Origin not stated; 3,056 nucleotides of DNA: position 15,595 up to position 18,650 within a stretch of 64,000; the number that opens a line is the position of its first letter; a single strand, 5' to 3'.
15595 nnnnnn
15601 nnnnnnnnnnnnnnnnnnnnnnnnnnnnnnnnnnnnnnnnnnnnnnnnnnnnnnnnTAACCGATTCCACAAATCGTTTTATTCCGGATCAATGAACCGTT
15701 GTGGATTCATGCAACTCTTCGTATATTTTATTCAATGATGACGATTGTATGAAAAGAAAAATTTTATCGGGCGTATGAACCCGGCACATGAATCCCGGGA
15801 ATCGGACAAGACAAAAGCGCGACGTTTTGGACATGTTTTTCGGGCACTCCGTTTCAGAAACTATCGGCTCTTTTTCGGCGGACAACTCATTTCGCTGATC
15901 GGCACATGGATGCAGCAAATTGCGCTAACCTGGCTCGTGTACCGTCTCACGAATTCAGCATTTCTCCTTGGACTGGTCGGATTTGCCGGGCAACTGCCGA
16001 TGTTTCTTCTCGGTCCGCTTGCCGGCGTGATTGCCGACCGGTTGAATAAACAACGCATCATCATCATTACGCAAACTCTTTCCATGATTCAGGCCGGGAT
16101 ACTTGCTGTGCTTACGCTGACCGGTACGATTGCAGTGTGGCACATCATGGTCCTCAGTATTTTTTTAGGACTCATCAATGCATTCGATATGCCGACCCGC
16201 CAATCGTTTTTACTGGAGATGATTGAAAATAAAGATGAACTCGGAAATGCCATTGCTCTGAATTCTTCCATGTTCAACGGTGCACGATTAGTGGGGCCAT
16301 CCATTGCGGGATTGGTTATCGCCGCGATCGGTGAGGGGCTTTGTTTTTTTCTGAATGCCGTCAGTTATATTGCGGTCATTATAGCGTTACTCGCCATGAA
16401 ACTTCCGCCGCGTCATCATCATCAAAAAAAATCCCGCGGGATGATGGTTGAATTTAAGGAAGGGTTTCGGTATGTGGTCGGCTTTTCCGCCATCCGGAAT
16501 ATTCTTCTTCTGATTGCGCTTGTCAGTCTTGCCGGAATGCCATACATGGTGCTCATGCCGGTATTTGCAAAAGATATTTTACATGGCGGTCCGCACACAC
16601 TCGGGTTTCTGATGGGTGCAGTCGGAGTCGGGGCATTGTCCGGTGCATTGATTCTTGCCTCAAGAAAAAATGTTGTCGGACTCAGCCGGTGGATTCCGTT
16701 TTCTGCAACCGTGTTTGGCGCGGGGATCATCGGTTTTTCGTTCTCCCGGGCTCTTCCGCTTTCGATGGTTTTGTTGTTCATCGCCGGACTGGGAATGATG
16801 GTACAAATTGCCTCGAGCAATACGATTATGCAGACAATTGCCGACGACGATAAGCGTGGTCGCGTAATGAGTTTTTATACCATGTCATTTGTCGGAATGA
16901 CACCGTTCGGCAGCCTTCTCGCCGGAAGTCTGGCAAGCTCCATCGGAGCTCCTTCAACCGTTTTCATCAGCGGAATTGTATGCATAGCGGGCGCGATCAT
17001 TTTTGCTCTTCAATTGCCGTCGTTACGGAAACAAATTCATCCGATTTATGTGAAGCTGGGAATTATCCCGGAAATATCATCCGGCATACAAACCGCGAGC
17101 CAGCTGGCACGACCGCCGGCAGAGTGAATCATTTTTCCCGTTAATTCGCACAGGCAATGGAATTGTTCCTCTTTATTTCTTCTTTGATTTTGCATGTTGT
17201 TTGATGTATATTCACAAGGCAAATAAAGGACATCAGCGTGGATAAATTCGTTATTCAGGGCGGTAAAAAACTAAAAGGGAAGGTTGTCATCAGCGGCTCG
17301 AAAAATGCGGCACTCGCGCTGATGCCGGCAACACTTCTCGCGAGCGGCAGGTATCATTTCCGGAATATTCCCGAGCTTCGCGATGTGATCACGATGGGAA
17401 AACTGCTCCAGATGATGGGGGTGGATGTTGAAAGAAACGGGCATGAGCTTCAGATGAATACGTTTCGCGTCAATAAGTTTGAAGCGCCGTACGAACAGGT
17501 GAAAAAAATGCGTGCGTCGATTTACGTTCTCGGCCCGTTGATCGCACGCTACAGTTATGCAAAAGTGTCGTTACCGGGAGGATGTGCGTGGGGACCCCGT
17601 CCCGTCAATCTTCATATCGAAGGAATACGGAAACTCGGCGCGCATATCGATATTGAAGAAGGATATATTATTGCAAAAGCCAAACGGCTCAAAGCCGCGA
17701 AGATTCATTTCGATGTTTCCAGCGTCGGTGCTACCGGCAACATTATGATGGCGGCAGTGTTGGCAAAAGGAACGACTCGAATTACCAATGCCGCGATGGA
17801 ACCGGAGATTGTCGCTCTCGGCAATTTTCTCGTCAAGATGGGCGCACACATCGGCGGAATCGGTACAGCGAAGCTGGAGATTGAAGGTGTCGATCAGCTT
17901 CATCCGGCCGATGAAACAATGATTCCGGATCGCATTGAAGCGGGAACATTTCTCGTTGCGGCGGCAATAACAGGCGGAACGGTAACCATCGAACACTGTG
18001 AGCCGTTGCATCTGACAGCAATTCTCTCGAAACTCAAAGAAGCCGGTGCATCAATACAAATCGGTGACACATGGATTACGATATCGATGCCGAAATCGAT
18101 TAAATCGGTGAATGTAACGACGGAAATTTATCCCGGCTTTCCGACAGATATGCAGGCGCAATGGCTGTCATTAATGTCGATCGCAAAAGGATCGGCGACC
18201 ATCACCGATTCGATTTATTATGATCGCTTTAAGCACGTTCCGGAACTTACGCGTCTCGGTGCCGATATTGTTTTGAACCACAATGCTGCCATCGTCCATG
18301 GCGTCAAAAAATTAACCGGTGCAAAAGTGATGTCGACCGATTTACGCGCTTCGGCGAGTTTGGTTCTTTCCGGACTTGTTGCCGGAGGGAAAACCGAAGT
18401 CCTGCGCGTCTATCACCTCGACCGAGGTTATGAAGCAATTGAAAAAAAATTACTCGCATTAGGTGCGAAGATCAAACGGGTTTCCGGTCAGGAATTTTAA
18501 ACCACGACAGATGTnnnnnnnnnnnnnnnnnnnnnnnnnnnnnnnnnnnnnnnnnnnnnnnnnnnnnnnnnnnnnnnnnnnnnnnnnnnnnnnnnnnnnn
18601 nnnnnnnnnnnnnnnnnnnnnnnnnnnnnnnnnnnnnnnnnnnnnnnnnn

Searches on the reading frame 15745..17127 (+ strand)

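Call 3: search_protein_families(library=pfam, proteins=[window:15745-17127:+], max_evalue=0.01)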
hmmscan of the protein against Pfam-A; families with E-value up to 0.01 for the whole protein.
window:15745-17127:+ (460 aa): 3 families
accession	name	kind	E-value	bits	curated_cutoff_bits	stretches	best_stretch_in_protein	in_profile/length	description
PF05977.19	MFS_3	-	4.1e-66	224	27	1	34-427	6-398/524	Transmembrane secretion effector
PF07690.21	MFS_1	-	3e-35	122.2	33.4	2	44-274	2-228/347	Major Facilitator Superfamily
PF13347.12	MFS_2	-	1.1e-08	34.5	27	1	16-196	202-385/427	MFS/sugar transport protein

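Call 4: search_protein_families(library=ncbifam, proteins=[window:15745-17127:+], max_evalue=0.01)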
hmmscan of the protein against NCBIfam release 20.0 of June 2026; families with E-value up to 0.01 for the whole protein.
window:15745-17127:+ (460 aa): 14 families
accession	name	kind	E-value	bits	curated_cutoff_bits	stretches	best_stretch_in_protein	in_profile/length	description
TIGR00900.1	2A0121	subfamily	9.8e-65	219.3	319.6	1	40-401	1-364/364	H+ Antiporter protein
NF007792.0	PRK10489.1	equivalog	2.1e-41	142.3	324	1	38-429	17-404/419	enterobactin transporter EntS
NF052575.1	MFS_efflux_Tap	equivalog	2.3e-32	112.5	625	1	46-429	12-399/401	multidrug efflux MFS transporter Tap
NF000246.1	macrolide_MefC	exception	1.1e-28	100.4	870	1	37-418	7-390/407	macrolide efflux MFS transporter Mef(C)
NF012178.0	tet_MFS_V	exception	3.4e-27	95.6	640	1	34-419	4-393/409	tetracycline efflux MFS transporter Tet(V)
NF000245.1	macrolide_MefA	exception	1.3e-21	77.1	675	1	42-422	13-395/405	macrolide efflux MFS transporter Mef(A)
NF000051.1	macrolide_MefB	exception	3.4e-16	59.2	800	1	39-420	10-392/409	macrolide efflux MFS transporter Mef(B)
NF006386.0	PRK08633.1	equivalog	4.5e-16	57.8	1221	1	66-426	40-412/1147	acyl-[ACP]--phospholipid O-acyltransferase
TIGR00880.1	2_A_01_02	superfamily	4.7e-10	39.7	131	1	86-216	11-135/141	multidrug resistance protein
NF000154.1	macrolide_MefEN2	exception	1.5e-09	37.7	800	1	46-414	14-382/401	macrolide efflux MFS transporter Mef(En2)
TIGR00881.1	2A0104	subfamily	4.9e-08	32.4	407.75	2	325-421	71-168/379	phosphoglycerate transporter protein PgtP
NF053757.1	BclibactTpBcbE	equivalog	1.5e-05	24.1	600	1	67-419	31-384/394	bacillibactin exporter BcbE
NF002962.0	PRK03633.1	equivalog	0.0019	17.3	361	1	282-401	39-158/382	MFS transporter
TIGR00895.1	2A0115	subfamily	0.0031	16.5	418.55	0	283-425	51-193/398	aromatic acid/H+ symport family MFS transporter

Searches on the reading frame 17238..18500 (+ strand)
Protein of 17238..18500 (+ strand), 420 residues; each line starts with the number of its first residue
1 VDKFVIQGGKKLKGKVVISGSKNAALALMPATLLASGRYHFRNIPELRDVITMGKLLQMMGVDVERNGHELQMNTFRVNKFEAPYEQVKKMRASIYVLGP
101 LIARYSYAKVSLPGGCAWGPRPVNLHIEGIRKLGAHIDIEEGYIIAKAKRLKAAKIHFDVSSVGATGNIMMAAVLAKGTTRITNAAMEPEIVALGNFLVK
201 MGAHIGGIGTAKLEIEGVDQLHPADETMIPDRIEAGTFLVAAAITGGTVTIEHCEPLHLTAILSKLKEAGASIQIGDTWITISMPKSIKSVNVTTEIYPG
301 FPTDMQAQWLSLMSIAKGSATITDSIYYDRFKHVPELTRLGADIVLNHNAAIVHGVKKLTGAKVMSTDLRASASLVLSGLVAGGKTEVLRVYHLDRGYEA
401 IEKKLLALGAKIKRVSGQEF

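Call 3: search_protein_families(library=pfam, proteins=[window:17238-18500:+], max_evalue=0.01)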
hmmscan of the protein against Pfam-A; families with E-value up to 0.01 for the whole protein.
window:17238-18500:+ (420 aa): 1 family
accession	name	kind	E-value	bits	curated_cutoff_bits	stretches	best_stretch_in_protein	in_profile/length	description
PF00275.25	EPSP_synthase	-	2e-106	356.7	22.8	1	6-405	1-417/417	EPSP synthase (3-phosphoshikimate 1-carboxyvinyltransferase)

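Call 4: search_protein_families(library=ncbifam, proteins=[window:17238-18500:+], max_evalue=0.01)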
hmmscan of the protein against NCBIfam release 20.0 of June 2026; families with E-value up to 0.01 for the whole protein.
window:17238-18500:+ (420 aa): 6 families
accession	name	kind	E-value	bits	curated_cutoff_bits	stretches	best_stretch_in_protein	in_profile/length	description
NF006873.0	PRK09369.1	subfamily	3.3e-172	572.9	297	1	1-415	1-417/419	UDP-N-acetylglucosamine 1-carboxyvinyltransferase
TIGR01072.1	murA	equivalog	3e-167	556.6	392.7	1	1-414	1-416/416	UDP-N-acetylglucosamine 1-carboxyvinyltransferase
NF009470.0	PRK12830.1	equivalog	2.7e-147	490.8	552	1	1-415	1-415/417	UDP-N-acetylglucosamine 1-carboxyvinyltransferase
TIGR01356.1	aroA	equivalog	1.6e-23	83.2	287.25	1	14-390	1-394/415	3-phosphoshikimate 1-carboxyvinyltransferase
NF011381.1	PRK14806.1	equivalog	4.2e-15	55.1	902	1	3-279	303-584/733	bifunctional prephenate dehydrogenase/3-phosphoshikimate 1-carboxyvinyltransferase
NF008816.0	PRK11860.1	equivalog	4.3e-06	25.1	943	1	12-294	15-314/662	bifunctional 3-phosphoshikimate 1-carboxyvinyltransferase/cytidylate kinase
